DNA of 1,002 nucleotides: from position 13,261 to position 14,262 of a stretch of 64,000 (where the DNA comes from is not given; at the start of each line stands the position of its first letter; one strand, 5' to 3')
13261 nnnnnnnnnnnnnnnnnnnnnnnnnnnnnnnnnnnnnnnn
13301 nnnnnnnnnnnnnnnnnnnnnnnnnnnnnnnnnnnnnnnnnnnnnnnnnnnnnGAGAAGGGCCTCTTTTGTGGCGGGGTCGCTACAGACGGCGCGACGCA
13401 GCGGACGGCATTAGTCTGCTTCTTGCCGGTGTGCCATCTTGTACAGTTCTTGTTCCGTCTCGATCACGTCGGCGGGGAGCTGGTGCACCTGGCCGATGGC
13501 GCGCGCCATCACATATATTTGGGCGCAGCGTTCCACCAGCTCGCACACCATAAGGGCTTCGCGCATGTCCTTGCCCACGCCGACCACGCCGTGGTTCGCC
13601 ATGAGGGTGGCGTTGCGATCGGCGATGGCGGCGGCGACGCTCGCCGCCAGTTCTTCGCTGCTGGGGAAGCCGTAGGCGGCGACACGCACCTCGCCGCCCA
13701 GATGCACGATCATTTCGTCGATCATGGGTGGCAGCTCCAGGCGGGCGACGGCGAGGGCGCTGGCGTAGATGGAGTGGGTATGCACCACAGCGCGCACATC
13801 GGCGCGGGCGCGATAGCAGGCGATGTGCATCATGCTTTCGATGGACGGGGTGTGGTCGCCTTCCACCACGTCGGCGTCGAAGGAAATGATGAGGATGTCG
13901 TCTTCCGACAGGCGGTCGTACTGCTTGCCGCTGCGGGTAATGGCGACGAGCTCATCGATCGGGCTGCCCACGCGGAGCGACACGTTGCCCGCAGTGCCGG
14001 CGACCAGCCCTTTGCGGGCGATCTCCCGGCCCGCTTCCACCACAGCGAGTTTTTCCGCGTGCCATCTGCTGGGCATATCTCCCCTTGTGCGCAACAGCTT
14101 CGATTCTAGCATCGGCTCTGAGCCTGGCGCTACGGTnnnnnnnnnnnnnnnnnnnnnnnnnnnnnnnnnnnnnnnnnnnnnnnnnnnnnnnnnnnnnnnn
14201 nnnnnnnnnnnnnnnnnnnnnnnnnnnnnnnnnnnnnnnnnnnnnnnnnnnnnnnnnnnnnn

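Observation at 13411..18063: hpnC-hpnD-hpnE translationally coupled to a dehydrogenase / FGGY kinase / class-II aldolase trio not in the canonical hpn set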

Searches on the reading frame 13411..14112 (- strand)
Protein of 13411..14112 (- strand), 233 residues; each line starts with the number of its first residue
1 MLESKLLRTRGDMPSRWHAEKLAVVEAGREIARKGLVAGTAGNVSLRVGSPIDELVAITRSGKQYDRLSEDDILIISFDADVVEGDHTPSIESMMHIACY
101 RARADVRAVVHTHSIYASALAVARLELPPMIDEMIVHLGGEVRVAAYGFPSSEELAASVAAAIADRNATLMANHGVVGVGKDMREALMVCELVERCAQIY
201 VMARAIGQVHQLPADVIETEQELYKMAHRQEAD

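Call 4: search_protein_families(library=pfam, proteins=[window:13411-14112:-])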
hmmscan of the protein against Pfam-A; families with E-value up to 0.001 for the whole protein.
window:13411-14112:- (233 aa): 1 family
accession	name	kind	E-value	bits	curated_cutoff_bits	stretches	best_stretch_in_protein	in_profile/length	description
PF00596.27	Aldolase_II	-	1.7e-51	175.2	22.2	1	24-201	3-183/183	Class II Aldolase and Adducin N-terminal domain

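Call 5: search_protein_families(library=ncbifam, proteins=[window:13411-14112:-])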
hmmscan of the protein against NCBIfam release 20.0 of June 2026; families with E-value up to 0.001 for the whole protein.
window:13411-14112:- (233 aa): 30 families (the best 25 are shown)
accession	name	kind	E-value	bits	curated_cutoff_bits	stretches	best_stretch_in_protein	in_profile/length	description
NF005302.0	PRK06833.1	equivalog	2.2e-49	167.8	264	1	19-225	5-208/214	L-fuculose-phosphate aldolase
NF053831.1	RU1PAldHalo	equivalog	1.3e-45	155.4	300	1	19-222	4-201/208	ribulose-1-phosphate aldolase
NF005123.0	PRK06557.1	subfamily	4.9e-43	147.4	251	1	18-227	10-219/223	L-ribulose-5-phosphate 4-epimerase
NF004527.0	PRK05874.1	equivalog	2.4e-41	141.7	308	1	21-224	8-210/218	L-fuculose-phosphate aldolase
NF005984.0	PRK08087.1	subfamily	2.3e-34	119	264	1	24-208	10-189/215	L-fuculose-phosphate aldolase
NF006208.0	PRK08333.1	equivalog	9.2e-32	110.2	267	1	21-203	6-183/189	aldolase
TIGR01086.1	fucA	equivalog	7.1e-31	107.6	400.25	1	24-208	9-188/214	L-fuculose-phosphate aldolase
NF043034.1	OxoTetrPhDc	equivalog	2.3e-29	102.6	250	1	23-206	8-191/205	3-oxo-tetronate 4-phosphate decarboxylase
NF005484.0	PRK07090.1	equivalog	3.8e-29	101.8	261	1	19-230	32-240/260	aldolase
NF006413.0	PRK08660.1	equivalog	7.3e-28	97.7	203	1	26-206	8-180/184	aldolase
NF040649.1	FucA_Meth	equivalog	1.3e-27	96.9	250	1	25-202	7-175/179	L-fuculose phosphate aldolase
TIGR03328.1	salvage_mtnB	equivalog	3.6e-26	91.9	137.05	1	25-202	2-190/194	methylthioribulose 1-phosphate dehydratase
NF006672.0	PRK09220.1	equivalog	2e-25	89.4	226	1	17-195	8-195/209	methylthioribulose 1-phosphate dehydratase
NF006047.0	PRK08193.1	subfamily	2.9e-23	82.6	257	1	21-130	6-113/231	L-ribulose-5-phosphate 4-epimerase AraD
NF004855.0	PRK06208.1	subfamily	1.8e-22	79.9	255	1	21-220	44-244/274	class II aldolase/adducin family protein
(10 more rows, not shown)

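Call 34: search_solved_structures(query=window:13411-14076:-, max_evalue=1e-10, show_alignments=3)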
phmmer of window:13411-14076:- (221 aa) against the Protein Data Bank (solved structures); distinct sequences matched with E-value up to 1e-10: 32.
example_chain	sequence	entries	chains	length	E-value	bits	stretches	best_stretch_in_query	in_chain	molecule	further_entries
6btd_A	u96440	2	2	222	3.3e-38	134.7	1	8-208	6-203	Fuculose phosphate aldolase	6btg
4c24_A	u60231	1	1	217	2.2e-36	128.7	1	11-214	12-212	L-FUCULOSE PHOSPHATE ALDOLASE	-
4c25_A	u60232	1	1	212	3.5e-36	128.1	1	11-213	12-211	L-FUCULOSE PHOSPHATE ALDOLASE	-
1dzw_P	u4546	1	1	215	2e-26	96.2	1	12-196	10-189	L-fuculose phosphate aldolase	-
7x78_A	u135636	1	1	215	2.2e-26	96.1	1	12-196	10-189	L-fuculose phosphate aldolase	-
1dzy_P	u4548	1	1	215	5e-26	94.9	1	12-196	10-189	L-FUCULOSE-1-PHOSPHATE ALDOLASE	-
1fua_A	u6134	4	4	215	5.1e-26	94.9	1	12-196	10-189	L-FUCULOSE-1-PHOSPHATE ALDOLASE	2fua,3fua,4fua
1dzx_P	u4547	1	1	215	5.1e-26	94.9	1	12-196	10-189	L-fuculose phosphate aldolase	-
1dzz_P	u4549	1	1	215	6.6e-26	94.5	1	12-196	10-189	L-fuculose phosphate aldolase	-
1dzv_P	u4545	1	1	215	6.7e-26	94.5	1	12-196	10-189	L-fuculose phosphate aldolase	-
1e47_P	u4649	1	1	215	1.3e-25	93.5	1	12-196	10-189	L-FUCULOSE 1-PHOSPHATE ALDOLASE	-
1e48_P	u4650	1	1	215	1.7e-25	93.2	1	12-196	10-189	L-FUCULOSE 1-PHOSPHATE ALDOLASE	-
1e4c_P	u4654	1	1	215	1.7e-25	93.1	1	12-196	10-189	L-FUCULOSE 1-PHOSPHATE ALDOLASE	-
1e46_P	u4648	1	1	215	2.4e-25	92.7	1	12-196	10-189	L-FUCULOSE 1-PHOSPHATE ALDOLASE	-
1dzu_P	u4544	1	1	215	2.6e-25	92.6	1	12-196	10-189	L-fuculose phosphate aldolase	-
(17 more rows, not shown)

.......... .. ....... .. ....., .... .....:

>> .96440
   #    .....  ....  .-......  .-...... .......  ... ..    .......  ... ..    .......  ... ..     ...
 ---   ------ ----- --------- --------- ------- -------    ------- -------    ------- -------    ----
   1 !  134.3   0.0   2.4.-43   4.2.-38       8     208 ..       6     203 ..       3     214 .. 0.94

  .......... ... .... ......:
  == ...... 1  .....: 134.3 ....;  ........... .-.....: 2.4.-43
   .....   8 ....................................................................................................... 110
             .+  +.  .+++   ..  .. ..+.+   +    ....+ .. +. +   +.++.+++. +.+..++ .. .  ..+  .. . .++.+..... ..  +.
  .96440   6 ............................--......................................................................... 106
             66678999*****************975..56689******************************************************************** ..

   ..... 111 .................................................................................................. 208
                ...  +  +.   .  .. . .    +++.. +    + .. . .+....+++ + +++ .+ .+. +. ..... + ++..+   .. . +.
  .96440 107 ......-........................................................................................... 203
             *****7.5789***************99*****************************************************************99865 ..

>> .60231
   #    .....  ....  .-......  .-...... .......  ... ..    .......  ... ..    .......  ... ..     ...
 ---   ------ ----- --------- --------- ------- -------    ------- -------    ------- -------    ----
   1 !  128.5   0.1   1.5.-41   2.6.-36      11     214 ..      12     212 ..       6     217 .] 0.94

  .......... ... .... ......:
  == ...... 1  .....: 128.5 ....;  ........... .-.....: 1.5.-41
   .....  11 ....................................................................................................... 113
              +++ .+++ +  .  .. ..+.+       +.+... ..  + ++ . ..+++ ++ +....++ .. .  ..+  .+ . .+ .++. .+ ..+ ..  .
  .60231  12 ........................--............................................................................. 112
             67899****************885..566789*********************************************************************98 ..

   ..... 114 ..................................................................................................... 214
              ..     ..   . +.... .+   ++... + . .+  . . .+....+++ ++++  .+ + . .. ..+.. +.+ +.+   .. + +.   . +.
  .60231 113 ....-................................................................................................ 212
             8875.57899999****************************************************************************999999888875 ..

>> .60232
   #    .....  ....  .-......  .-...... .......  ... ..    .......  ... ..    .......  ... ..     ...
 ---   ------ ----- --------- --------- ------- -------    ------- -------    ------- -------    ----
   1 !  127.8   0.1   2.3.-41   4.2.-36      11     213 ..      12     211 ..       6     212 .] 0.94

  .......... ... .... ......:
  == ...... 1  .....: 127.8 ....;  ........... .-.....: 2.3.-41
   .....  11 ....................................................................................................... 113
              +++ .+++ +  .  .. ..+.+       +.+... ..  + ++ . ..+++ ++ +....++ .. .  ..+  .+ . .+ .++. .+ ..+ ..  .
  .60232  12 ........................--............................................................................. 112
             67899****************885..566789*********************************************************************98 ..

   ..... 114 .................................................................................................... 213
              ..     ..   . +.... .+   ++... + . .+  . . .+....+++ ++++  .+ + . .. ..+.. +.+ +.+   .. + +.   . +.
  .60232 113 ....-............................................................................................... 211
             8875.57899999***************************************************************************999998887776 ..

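Call 66: search_solved_structures(query=window:13411-14076:-, max_evalue=1e-20, show_alignments=5)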
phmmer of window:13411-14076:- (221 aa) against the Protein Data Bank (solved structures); distinct sequences matched with E-value up to 1e-20: 18.
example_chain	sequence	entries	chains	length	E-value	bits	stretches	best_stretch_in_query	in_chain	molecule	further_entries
6btd_A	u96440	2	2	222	3.3e-38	134.7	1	8-208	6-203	Fuculose phosphate aldolase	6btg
4c24_A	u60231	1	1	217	2.2e-36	128.7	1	11-214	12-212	L-FUCULOSE PHOSPHATE ALDOLASE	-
4c25_A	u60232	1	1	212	3.5e-36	128.1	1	11-213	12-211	L-FUCULOSE PHOSPHATE ALDOLASE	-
1dzw_P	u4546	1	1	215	2e-26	96.2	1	12-196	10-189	L-fuculose phosphate aldolase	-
7x78_A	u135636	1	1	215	2.2e-26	96.1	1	12-196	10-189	L-fuculose phosphate aldolase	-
1dzy_P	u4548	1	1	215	5e-26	94.9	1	12-196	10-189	L-FUCULOSE-1-PHOSPHATE ALDOLASE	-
1fua_A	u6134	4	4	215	5.1e-26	94.9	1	12-196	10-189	L-FUCULOSE-1-PHOSPHATE ALDOLASE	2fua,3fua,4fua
1dzx_P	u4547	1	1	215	5.1e-26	94.9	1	12-196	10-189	L-fuculose phosphate aldolase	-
1dzz_P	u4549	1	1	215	6.6e-26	94.5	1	12-196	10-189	L-fuculose phosphate aldolase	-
1dzv_P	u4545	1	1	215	6.7e-26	94.5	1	12-196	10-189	L-fuculose phosphate aldolase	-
1e47_P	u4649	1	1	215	1.3e-25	93.5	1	12-196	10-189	L-FUCULOSE 1-PHOSPHATE ALDOLASE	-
1e48_P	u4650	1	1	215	1.7e-25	93.2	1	12-196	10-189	L-FUCULOSE 1-PHOSPHATE ALDOLASE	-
1e4c_P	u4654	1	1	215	1.7e-25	93.1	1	12-196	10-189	L-FUCULOSE 1-PHOSPHATE ALDOLASE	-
1e46_P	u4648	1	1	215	2.4e-25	92.7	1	12-196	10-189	L-FUCULOSE 1-PHOSPHATE ALDOLASE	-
1dzu_P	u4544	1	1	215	2.6e-25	92.6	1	12-196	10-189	L-fuculose phosphate aldolase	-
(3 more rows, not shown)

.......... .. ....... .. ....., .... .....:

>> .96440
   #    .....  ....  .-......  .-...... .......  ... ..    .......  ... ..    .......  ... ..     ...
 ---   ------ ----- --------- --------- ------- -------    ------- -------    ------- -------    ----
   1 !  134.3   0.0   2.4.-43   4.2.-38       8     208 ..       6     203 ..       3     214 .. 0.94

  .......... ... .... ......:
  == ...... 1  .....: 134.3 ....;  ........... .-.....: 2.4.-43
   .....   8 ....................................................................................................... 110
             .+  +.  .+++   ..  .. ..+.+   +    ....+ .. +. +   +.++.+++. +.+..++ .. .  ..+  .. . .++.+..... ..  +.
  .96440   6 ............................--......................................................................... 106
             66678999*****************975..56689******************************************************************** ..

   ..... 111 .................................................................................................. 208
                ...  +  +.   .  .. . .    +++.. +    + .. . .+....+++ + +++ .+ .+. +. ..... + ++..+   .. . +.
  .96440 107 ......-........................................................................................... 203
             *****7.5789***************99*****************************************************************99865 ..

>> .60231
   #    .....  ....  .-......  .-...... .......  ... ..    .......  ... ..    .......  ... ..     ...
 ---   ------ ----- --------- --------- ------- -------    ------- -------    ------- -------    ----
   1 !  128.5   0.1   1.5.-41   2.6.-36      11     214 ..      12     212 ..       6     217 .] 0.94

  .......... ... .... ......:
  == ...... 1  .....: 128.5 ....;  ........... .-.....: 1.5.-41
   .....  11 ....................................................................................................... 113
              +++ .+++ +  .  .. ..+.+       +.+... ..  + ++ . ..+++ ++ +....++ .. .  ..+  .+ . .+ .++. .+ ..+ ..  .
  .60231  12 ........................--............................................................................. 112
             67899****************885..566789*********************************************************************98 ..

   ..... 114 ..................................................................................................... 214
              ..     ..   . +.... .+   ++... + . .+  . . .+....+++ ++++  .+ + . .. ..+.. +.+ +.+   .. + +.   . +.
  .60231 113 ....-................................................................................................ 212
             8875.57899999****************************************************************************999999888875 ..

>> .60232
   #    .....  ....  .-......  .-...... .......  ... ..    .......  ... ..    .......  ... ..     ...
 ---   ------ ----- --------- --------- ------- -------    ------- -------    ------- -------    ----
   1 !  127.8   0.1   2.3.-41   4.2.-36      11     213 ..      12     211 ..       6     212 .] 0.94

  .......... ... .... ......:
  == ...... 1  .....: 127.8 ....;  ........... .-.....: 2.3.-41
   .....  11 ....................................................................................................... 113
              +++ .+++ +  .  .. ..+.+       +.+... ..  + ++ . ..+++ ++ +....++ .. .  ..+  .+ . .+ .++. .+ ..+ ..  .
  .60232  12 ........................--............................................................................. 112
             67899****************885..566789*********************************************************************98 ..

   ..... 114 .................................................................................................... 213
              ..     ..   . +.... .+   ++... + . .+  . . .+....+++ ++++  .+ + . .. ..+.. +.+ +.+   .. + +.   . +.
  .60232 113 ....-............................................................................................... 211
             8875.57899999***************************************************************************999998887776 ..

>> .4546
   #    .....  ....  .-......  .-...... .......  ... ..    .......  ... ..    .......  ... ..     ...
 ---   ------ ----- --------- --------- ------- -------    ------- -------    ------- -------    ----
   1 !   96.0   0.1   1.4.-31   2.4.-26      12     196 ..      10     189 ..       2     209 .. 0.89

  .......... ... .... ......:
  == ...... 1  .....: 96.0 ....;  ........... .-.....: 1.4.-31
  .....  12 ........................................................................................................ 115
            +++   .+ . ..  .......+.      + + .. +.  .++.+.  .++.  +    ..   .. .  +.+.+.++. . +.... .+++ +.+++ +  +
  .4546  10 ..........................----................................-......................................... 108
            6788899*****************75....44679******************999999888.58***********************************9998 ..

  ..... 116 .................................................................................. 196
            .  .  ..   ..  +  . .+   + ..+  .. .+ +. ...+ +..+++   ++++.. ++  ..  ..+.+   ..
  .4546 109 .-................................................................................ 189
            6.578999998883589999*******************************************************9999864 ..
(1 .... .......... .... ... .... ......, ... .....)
